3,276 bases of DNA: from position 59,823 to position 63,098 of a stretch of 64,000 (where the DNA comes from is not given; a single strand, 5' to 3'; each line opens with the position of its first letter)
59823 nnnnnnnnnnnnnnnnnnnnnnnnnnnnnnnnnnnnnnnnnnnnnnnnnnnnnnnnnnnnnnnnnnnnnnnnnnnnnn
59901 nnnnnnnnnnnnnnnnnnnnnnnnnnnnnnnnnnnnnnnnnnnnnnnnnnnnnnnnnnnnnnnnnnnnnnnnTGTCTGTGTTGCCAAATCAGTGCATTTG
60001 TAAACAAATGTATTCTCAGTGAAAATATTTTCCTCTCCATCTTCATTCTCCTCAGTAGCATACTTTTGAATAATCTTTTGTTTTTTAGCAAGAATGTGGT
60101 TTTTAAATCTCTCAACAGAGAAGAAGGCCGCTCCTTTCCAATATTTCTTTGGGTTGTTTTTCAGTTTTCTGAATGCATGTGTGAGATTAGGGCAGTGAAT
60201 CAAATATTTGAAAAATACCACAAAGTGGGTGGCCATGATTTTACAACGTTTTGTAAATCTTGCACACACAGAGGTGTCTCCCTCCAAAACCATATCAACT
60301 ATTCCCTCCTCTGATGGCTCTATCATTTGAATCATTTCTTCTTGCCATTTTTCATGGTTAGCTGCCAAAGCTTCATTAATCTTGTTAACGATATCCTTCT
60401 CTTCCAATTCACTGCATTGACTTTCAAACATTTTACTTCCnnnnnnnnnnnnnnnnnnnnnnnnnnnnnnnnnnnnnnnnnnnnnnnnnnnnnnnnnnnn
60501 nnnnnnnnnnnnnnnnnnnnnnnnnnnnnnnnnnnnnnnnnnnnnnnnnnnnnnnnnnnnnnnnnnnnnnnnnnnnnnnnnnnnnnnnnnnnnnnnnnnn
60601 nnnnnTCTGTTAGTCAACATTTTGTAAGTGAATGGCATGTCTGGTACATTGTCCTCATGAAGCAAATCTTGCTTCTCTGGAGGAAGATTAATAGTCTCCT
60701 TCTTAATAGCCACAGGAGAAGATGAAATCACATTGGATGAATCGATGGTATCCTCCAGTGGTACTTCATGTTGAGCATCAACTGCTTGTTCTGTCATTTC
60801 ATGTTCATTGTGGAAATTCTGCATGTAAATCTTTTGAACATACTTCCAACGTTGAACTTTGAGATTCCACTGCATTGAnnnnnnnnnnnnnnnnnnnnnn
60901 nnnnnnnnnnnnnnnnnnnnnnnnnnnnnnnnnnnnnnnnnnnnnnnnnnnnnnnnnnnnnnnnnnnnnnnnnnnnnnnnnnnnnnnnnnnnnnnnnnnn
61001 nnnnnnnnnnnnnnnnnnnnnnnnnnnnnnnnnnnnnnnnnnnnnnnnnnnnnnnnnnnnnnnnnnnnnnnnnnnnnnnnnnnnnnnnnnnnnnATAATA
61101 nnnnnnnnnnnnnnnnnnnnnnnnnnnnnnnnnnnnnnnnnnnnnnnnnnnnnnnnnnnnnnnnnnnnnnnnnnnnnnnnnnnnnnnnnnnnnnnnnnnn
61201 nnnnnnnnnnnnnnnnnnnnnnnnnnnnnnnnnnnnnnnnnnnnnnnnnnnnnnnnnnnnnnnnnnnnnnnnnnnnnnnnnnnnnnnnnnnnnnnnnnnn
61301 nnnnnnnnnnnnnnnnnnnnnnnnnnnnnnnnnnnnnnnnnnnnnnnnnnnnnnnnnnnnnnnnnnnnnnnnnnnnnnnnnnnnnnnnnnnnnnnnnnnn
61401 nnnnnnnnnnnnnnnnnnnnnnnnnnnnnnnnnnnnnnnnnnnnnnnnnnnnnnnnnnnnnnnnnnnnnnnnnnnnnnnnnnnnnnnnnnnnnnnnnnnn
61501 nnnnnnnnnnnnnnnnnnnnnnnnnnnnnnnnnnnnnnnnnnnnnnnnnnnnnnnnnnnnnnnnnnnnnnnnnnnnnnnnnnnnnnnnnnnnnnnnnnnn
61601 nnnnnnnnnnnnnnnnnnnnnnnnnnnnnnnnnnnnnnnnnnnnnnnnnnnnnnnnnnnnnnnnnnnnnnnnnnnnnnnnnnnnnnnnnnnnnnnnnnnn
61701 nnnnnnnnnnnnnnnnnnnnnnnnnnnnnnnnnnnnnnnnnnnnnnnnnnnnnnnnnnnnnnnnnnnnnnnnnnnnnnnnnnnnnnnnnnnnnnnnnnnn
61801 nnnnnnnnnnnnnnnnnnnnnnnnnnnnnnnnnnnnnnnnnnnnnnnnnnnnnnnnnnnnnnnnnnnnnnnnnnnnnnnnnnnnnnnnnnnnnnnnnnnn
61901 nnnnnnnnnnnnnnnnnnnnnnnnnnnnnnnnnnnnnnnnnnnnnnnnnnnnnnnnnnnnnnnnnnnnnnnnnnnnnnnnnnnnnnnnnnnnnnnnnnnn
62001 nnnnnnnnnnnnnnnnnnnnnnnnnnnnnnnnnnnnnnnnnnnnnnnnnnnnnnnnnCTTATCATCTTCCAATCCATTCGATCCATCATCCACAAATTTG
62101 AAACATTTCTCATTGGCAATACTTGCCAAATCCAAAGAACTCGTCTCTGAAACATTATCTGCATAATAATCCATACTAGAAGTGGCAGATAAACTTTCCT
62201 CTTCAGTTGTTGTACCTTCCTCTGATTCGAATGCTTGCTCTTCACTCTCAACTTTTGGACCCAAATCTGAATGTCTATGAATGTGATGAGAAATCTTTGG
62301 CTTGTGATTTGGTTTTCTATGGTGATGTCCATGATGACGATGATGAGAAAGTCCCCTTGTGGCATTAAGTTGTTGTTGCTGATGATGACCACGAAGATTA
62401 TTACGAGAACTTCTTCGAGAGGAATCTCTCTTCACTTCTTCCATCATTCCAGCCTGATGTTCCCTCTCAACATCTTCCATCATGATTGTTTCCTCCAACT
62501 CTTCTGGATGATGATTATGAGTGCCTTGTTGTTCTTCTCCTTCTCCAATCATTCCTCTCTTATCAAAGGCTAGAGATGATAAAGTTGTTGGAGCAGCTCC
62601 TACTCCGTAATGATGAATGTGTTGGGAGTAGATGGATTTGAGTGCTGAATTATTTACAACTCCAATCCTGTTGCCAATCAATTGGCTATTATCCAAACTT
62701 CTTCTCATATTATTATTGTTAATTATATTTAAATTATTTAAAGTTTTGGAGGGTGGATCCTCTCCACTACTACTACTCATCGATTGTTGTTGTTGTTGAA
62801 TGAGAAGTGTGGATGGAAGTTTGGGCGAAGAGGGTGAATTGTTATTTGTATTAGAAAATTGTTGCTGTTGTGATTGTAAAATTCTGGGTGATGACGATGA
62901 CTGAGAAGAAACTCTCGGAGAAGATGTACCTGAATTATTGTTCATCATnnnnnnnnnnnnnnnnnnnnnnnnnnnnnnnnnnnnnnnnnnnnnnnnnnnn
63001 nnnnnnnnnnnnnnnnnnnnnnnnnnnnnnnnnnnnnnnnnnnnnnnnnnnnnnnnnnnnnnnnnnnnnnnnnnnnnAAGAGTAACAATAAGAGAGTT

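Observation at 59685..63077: SLC6/NSS transporter with a His-rich cytoplasmic N-terminal extension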

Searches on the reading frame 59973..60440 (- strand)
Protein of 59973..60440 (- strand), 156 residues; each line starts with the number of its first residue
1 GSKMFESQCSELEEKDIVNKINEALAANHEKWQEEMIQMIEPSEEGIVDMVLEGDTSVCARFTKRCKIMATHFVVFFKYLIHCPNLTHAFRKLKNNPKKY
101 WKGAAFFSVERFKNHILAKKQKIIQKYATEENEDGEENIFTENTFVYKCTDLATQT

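Call 54: search_protein_families(library=pfam, proteins=[window:59973-60440:-], max_evalue=1)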
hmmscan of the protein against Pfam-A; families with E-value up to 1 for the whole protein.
seq(156 aa): 1 family
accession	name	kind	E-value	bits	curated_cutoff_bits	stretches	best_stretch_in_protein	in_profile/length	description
PF20439.3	SpoIVA_C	-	0.11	13.1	25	0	3-52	27-76/76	Sporulation stage IV protein A, C-terminal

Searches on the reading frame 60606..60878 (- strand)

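Call 54: search_protein_families(library=pfam, proteins=[window:60606-60878:-], max_evalue=1)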
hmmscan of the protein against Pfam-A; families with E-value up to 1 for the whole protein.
seq(91 aa): 1 family
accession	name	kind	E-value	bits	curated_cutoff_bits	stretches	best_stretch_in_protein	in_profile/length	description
PF08133.16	Nuclease_act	-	0.29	11.8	25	1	19-28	1-10/26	Anticodon nuclease activator family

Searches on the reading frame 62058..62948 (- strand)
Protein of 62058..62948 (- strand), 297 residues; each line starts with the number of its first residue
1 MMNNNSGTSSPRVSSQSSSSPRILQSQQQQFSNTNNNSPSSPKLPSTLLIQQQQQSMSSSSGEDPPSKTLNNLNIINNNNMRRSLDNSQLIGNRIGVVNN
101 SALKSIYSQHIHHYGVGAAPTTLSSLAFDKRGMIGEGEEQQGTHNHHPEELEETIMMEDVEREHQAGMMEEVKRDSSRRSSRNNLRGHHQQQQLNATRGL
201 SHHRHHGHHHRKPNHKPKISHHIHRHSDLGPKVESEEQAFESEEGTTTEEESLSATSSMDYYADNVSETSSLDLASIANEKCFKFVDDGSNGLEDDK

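Call 53: search_protein_families(library=ncbifam, proteins=[window:62058-62948:-], max_evalue=0.01)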
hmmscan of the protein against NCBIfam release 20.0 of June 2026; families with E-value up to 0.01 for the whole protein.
seq(297 aa): 0 families

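Call 54: search_protein_families(library=pfam, proteins=[window:62058-62948:-], max_evalue=1)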
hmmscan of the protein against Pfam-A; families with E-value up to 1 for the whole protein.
seq(297 aa): 0 families
